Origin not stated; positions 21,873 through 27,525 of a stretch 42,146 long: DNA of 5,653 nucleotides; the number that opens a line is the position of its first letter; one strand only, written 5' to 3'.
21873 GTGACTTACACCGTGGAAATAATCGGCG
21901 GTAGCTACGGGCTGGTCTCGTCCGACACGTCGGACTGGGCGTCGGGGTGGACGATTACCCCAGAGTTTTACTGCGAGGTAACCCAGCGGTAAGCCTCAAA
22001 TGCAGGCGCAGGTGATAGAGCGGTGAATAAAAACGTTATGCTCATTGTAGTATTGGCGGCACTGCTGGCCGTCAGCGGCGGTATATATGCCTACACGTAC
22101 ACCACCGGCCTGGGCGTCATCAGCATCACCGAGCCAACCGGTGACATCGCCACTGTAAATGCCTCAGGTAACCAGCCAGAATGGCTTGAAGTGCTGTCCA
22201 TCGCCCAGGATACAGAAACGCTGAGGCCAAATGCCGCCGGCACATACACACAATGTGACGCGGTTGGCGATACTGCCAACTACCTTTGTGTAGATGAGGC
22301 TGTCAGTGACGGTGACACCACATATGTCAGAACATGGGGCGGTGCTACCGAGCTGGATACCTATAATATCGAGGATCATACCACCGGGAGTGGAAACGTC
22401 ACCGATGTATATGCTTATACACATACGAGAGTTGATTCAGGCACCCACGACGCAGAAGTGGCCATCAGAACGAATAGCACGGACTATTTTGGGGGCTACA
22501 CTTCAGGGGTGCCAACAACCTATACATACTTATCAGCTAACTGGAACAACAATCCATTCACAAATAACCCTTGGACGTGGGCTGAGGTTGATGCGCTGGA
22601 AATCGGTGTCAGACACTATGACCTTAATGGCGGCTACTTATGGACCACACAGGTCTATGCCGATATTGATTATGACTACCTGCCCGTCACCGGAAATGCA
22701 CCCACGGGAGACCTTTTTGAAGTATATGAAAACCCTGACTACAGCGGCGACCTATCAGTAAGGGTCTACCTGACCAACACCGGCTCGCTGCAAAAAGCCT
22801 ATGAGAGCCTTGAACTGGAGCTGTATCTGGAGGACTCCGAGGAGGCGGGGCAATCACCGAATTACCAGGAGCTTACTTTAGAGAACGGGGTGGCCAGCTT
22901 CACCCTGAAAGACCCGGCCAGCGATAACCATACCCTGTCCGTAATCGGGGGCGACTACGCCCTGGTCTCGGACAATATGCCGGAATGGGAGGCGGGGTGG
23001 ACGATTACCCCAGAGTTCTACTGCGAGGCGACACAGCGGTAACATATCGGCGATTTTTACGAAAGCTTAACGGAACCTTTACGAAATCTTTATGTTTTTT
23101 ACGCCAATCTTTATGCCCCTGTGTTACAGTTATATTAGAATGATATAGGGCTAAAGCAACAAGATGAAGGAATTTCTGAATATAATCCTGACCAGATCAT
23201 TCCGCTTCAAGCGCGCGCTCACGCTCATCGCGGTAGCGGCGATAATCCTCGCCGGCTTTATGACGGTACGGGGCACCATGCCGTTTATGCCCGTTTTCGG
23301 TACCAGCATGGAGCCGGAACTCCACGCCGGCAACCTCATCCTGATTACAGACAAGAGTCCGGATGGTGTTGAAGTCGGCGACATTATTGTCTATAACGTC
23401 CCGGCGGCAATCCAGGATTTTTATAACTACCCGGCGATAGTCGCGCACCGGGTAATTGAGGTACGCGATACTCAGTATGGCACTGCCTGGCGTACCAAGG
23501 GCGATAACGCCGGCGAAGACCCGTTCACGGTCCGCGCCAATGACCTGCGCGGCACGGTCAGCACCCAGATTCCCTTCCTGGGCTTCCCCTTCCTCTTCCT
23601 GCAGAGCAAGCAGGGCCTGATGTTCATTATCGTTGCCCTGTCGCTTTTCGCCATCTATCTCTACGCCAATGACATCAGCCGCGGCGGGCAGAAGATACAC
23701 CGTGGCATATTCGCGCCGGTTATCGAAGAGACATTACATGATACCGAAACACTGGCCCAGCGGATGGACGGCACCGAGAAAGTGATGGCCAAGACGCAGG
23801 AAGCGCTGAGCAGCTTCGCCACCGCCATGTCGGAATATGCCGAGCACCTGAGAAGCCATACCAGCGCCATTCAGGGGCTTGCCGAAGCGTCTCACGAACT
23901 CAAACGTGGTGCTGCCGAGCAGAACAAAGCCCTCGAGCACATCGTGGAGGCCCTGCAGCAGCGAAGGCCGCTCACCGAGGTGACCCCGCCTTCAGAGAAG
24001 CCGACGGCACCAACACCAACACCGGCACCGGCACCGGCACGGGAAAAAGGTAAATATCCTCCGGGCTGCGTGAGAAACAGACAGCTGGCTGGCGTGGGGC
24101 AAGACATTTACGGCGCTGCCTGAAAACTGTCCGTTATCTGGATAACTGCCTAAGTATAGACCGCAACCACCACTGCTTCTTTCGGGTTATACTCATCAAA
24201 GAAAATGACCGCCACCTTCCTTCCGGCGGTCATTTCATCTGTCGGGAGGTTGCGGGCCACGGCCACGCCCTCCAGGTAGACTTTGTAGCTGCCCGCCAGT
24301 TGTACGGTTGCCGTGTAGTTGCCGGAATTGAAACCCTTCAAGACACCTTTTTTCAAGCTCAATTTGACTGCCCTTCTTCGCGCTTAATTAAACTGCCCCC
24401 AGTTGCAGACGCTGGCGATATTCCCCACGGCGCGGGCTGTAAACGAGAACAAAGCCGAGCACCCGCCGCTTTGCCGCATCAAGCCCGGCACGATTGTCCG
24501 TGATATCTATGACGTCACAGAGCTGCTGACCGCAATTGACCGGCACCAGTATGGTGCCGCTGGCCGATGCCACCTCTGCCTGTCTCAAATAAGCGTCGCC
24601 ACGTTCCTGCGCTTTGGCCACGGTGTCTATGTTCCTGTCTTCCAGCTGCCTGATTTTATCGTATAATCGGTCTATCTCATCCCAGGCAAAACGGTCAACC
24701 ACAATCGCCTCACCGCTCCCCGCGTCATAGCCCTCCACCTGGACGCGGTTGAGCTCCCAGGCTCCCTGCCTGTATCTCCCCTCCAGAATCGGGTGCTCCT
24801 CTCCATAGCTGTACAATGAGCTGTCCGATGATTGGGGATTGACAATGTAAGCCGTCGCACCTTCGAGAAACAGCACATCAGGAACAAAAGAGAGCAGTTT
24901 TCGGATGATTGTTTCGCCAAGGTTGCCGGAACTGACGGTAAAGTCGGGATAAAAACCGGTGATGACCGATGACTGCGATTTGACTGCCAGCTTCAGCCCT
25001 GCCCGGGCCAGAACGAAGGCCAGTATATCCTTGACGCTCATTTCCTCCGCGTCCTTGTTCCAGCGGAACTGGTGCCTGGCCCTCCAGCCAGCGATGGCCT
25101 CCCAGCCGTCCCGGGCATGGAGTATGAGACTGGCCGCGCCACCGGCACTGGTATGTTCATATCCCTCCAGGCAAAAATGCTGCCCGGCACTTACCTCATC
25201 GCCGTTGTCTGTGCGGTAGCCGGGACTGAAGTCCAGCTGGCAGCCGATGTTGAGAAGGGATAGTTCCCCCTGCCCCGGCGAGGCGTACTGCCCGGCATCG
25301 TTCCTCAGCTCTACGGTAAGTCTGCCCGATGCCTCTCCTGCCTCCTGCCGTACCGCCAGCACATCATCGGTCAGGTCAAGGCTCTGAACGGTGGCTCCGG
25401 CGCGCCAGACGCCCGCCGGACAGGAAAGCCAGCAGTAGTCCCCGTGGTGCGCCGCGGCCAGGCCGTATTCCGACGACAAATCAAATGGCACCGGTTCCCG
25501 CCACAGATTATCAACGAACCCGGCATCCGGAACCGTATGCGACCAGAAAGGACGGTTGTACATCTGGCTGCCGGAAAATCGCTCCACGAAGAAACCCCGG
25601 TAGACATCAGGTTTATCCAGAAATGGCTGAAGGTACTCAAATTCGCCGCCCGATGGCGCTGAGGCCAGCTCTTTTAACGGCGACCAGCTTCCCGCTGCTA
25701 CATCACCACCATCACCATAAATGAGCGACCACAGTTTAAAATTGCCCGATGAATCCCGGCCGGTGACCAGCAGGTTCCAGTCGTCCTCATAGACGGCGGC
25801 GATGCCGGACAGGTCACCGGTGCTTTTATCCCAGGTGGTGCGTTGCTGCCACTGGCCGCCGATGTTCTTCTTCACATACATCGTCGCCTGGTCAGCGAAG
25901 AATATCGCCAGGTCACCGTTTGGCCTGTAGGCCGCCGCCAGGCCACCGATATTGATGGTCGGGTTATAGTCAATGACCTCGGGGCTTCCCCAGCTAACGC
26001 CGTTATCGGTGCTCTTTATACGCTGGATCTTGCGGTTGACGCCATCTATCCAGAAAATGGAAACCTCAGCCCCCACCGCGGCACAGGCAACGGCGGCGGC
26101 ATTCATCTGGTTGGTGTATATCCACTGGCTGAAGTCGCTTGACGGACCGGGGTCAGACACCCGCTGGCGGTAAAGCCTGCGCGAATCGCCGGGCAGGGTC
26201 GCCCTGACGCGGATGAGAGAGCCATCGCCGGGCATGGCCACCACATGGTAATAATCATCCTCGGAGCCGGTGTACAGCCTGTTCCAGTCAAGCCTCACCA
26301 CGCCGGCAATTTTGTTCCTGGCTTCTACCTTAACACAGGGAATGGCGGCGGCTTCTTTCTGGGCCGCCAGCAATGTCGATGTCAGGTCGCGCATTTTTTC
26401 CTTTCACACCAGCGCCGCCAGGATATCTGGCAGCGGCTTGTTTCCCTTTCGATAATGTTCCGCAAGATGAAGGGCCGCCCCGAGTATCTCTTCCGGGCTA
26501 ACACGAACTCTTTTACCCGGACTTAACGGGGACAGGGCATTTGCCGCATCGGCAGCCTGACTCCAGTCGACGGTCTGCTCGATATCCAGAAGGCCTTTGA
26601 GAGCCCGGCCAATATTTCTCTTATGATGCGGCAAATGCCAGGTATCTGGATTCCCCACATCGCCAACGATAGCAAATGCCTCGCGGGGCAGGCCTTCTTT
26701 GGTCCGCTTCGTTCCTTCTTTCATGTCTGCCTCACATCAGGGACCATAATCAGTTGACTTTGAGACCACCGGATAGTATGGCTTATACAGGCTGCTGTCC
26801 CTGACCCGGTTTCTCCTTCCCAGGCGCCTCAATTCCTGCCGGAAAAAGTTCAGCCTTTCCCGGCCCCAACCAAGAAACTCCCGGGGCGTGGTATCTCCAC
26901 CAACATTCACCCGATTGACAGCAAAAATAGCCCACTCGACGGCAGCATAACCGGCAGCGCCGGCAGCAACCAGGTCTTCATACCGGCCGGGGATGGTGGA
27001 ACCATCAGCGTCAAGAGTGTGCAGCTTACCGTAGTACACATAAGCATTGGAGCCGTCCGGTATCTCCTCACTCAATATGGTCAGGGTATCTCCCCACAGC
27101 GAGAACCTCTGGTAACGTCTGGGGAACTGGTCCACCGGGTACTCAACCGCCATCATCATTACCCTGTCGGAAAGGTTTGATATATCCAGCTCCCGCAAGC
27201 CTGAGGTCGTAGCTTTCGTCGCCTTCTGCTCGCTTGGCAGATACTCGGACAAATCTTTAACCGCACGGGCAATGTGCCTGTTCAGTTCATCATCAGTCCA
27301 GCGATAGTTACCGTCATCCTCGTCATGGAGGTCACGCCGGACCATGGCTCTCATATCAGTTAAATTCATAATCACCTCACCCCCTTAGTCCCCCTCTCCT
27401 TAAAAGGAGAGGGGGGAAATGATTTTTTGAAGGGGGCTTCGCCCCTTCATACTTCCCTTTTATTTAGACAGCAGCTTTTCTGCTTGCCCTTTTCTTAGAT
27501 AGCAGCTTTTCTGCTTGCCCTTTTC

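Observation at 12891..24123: Candidate uncharacterised surface-fibre/pilus system: dedicated SipW/Sec11-type signal peptidase, four paralogous SipW-signal subunits and a private regulatory set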

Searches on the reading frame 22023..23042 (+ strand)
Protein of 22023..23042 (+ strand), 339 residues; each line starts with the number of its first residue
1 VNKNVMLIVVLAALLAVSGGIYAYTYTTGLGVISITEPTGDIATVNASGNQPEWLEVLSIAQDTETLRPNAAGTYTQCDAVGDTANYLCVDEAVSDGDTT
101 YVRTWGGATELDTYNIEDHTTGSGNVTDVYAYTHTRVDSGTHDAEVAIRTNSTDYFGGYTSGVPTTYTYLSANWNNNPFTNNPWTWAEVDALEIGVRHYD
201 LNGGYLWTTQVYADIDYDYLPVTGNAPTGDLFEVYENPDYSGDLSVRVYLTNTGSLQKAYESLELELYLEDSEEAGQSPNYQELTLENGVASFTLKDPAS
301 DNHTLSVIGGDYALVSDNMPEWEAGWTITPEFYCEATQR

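Call 4: search_protein_families(library=pfam, proteins=[window:22023-23042:+], max_evalue=0.1)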
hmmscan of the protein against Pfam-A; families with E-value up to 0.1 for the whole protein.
window:22023-23042:+ (339 aa): 1 family
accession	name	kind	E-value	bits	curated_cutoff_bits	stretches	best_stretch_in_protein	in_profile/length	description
PF13320.12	GH123_cat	-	0.0047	16.8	23.1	1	139-252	198-312/324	Glycoside hydrolase 123, catalytic domain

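Call 5: search_protein_families(library=ncbifam, proteins=[window:22023-23042:+], max_evalue=0.1)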
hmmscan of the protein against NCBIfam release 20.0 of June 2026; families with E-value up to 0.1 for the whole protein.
window:22023-23042:+ (339 aa): 0 families

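Call 13: find_homologous_proteins(query=window:22023-23042:+, max_evalue=0.001)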
Query window:22023-23042:+ (339 aa): 192 proteins with E <= 0.001 among 4445 candidates; the best 120 are listed.
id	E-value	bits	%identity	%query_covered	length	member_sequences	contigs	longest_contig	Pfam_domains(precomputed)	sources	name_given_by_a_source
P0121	1.1e-223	759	99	100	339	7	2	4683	-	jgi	-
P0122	5.6e-185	632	81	100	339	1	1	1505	-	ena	-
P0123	4.1e-152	524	69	95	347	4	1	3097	-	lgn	-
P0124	4.6e-149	514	70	100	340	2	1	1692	-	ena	-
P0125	1.2e-144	500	67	100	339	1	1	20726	-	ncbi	-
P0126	4.1e-143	495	65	99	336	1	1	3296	-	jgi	jgi:hypothetical protein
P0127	6.3e-140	484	66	100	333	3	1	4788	-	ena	-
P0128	1.2e-138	480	65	100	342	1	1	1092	-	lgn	-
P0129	1.3e-126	440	65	92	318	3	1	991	-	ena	-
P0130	8.2e-125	434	58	100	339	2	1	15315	-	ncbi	-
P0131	6.8e-124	431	58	100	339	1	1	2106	-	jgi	-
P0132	3.3e-123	429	57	100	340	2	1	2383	-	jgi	-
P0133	7.7e-123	428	58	100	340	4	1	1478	-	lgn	-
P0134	4.4e-122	425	63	100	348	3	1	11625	-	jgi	jgi:hypothetical protein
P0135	8.4e-119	415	57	100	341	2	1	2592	-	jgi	-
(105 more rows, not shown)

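Call 46: predict_structure(alignment_id=A4)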
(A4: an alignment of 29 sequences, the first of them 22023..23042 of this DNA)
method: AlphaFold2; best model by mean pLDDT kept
length: 339 residues; sequences in the alignment: 29
mean_pLDDT: 81.2   pTM: 0.69
mean pLDDT of the five models: 81.2, 71.1, 68.5, 66.0, 56.4
residues with pLDDT >= 90: 140; 70-90: 133; 50-70: 37; < 50: 29
segments of 3 or more residues with pLDDT < 50: 15-41
pLDDT, mean of each block of 10 residues (from residue 1): 61 46 30 32 57 69 94 92 86 82 85 94 88 92 95 94 91 97 95 94 87 94 88 81 85 84 93 84 89 81 89 82 71 83
secondary structure, 60 per line:
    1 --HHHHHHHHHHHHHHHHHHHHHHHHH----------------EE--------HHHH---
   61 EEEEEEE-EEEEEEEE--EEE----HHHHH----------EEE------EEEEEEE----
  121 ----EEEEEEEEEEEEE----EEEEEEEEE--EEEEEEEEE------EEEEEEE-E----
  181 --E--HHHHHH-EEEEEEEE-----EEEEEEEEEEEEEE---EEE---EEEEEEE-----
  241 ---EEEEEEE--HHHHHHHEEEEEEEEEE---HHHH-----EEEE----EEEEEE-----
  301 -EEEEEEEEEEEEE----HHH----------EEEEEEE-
elements in order: H3-27 H54-57 E61-67 E69-76 E79-81 H86-90 E101-103 E110-116 E125-137 E142-150 E153-161 E168-174 H186-191 E193-200 E206-219 E223-225 E229-235 E244-250 H253-259 E260-269 H273-276 E282-285 E290-295 E302-314 E332-338

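Call 48: fold_search(model_id=the predicted structure, library=pdb)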
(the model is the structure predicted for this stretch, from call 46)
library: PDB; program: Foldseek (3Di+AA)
matches with E <= 10: 1703; with E <= 0.001: 46
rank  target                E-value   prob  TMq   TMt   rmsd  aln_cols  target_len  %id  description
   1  3ecq_A                3.7e-06  1.00  0.26  0.08  23.0       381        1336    9  Endo-alpha-N-acetylgalactosaminidase from Streptococcus pneumoniae: SeMet structure (released 2008-09-09)
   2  4h3w_A                3.9e-06  0.99  0.20  0.21  15.8       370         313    9  Crystal structure of a putative secreted protein (BDI_1231) from Parabacteroides distasonis ATCC 8503 at 2.00 A resolu (released 2012-11-14)
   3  6qfk_A                1.4e-05  1.00  0.27  0.07  24.8       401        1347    9  EngBF DARPin Fusion 4b G10 (released 2019-11-06)
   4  8a1a_A                1.9e-05  1.00  0.26  0.07  24.7       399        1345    8  Structure of a leucinostatin derivative determined by host lattice display : L1F11V1 construct (released 2022-12-07)
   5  8a19_A                2.1e-05  1.00  0.26  0.07  24.8       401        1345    8  Structure of a leucinostatin derivative determined by host lattice display : L1E4V1 construct (released 2022-12-07)
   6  8k35_A                2.1e-05  0.97  0.17  0.08  24.8       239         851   11  Structure of the bacteriophage lambda tail tip complex (released 2023-11-15)
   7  7js4                  3.8e-05  0.98  0.22  0.10  23.8       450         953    7  The structure of the M60 catalytic domain with the CBM51-1 and CBM51-2 domains from Clostridium perfringens ZmpB (released 2021-02-03)
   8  2zxq                  4.3e-05  1.00  0.27  0.09  24.8       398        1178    8  Crystal structure of endo-alpha-N-acetylgalactosaminidase from Bifidobacterium longum (EngBF) (released 2009-06-16)
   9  2zey_A                6.3e-05  1.00  0.24  0.49   5.5       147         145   16  Family 16 carbohydrate binding module (released 2008-03-04)
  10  2zex_A                6.6e-05  1.00  0.28  0.56   5.6       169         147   15  Family 16 carbohydrate binding module (released 2008-03-04)
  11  3oea_A                7.8e-05  1.00  0.27  0.55   5.0       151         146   15  Crystal structure of the Q121E mutants of C.polysaccharolyticus CBM16-1 bound to cellopentaose (released 2010-08-25)
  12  7kwb_A                7.8e-05  0.80  0.18  0.15  22.1       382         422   10  Surface glycan-binding protein B from Bacteroides thetaiotaomicron (released 2021-02-17)
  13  2zey_B                1.1e-04  1.00  0.26  0.53   5.2       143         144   15  Family 16 carbohydrate binding module (released 2008-03-04)
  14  6qev_B                1.1e-04  0.99  0.26  0.07  24.6       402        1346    9  EngBF DARPin Fusion 4b B6 (released 2019-11-06)
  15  8woq_A                1.2e-04  0.75  0.16  0.10  24.4       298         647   10  Cryo-EM structure of human SIDT1 protein with C1 symmetry at neutral pH (released 2024-03-20)
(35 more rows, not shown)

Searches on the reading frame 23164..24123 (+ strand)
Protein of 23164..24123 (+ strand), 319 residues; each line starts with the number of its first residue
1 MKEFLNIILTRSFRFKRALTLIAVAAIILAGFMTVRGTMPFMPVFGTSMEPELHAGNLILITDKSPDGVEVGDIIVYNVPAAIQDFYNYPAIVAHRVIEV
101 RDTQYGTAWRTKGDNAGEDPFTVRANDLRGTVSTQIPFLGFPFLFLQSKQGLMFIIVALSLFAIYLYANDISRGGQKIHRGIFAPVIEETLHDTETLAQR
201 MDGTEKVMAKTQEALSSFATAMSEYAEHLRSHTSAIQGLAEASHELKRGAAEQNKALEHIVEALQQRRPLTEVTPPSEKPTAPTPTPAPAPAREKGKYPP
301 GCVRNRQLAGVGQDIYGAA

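Call 4: search_protein_families(library=pfam, proteins=[window:23164-24123:+], max_evalue=0.1)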
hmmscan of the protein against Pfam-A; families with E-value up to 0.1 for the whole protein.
window:23164-24123:+ (319 aa): 3 families
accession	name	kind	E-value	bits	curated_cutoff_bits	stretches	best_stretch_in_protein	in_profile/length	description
PF10502.14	Peptidase_S26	-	0.00017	22.1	22.9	1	21-81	6-67/168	Signal peptidase, peptidase S26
PF00015.26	MCPsignal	-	0.0034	17.7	34.6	1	186-260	94-168/172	Methyl-accepting chemotaxis protein (MCP) signalling domain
PF00717.28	Peptidase_S24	-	0.038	14.1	23.3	1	41-79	37-73/116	Peptidase S24-like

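Call 5: search_protein_families(library=ncbifam, proteins=[window:23164-24123:+], max_evalue=0.1)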
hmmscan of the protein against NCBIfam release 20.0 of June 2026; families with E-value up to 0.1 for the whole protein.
window:23164-24123:+ (319 aa): 9 families
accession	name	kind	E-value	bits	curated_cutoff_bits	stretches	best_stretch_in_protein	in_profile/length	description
TIGR02228.1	sigpep_I_arch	equivalog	4.3e-24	85.2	51.85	1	21-164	12-151/158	signal peptidase I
NF046067.1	SigPepSipWBacil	equivalog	4.1e-14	52.6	190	1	41-173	40-167/189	signal peptidase I SipW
TIGR02227.1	sigpep_I_bact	equivalog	6.4e-06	26.1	47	1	23-83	5-66/162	signal peptidase I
NF033930.1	pneumo_PspA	exception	0.00036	19.4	850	1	194-297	289-386/659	pneumococcal surface protein A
NF047368.1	collar_FlbB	equivalog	0.0094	15.8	110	1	152-268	6-122/193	periplasmic-type flagellar collar protein FlbB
TIGR04211.1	SH3_and_anchor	equivalog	0.014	15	65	1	186-272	53-139/198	TIGR04211 family SH3 domain-containing protein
NF033914.0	antiphage_ZorA_1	subfamily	0.048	11.9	190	1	196-266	294-362/619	anti-phage ZorAB system protein ZorA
TIGR00996.1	Mtu_fam_mce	paralog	0.056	12.6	140.5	0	187-269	173-255/291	MCE family protein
NF047515.1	SpiroCoCo_C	equivalog_domain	0.074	12.2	125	1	187-261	133-207/313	SpiroCoCo family coiled-coil protein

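Call 36: search_solved_structures(query=window:23164-24123:+, max_evalue=1, show_alignments=2)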
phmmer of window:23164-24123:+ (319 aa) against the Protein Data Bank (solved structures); distinct sequences matched with E-value up to 1: 5.
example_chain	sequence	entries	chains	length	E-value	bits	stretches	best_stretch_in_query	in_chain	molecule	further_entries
7p2p_A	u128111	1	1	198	3.9e-10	42.8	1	21-163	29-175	Signal peptidase complex catalytic subunit SEC11A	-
9rjb_A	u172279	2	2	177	1.4e-09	41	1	21-149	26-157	Signal peptidase complex catalytic subunit SEC11A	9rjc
7p2q_A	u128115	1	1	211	1e-07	34.9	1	21-120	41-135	Signal peptidase complex catalytic subunit SEC11C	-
2d4z_A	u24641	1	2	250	0.76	12.3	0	193-300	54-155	Chloride channel protein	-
6mit_F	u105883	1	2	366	0.98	11.9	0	83-169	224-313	LPS export ABC transporter permease LptF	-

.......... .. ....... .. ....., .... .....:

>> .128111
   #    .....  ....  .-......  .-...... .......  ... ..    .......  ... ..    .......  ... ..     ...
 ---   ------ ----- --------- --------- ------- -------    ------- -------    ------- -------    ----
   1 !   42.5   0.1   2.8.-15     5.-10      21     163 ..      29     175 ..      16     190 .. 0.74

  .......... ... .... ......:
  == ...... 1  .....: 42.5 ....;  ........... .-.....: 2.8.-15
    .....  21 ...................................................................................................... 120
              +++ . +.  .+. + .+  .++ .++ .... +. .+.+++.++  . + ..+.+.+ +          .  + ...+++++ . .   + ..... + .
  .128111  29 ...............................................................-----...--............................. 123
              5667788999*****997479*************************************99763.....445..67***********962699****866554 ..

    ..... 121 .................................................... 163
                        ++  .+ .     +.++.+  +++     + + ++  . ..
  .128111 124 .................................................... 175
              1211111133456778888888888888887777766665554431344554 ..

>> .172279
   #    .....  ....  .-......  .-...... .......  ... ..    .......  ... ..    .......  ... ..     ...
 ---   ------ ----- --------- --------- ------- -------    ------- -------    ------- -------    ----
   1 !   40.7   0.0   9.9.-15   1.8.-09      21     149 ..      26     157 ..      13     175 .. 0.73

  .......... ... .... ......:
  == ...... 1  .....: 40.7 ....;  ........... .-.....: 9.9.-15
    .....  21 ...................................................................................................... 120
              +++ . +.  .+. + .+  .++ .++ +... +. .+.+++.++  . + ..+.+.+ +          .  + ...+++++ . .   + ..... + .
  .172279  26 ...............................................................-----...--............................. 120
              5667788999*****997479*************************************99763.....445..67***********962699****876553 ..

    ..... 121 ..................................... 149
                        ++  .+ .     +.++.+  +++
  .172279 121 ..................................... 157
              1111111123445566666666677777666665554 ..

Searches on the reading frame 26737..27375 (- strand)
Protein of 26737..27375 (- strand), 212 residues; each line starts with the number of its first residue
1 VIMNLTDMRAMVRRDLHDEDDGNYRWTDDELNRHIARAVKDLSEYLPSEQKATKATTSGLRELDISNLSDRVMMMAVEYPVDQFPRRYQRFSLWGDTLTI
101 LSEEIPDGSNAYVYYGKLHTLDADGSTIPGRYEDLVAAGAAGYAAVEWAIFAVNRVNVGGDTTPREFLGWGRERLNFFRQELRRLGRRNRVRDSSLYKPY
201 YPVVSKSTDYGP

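Call 25: search_protein_families(library=pfam, proteins=[window:26737-27375:-], max_evalue=0.001)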
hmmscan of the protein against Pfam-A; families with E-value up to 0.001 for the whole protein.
window:26737-27375:- (212 aa): 1 family
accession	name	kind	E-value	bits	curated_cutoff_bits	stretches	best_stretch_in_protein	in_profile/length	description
PF24175.2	SU10_adaptor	-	5.8e-09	37.1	27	1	3-154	1-161/194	SU10 adaptor protein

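Call 74: search_protein_families(library=phrogs, proteins=[window:26737-27375:-], max_evalue=0.001)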
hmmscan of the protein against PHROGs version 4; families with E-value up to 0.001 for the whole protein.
window:26737-27375:- (212 aa): 1 family
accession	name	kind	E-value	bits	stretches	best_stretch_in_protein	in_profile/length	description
phrog_399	-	head and packaging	7.1e-05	23.5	1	3-52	2-51/220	structural protein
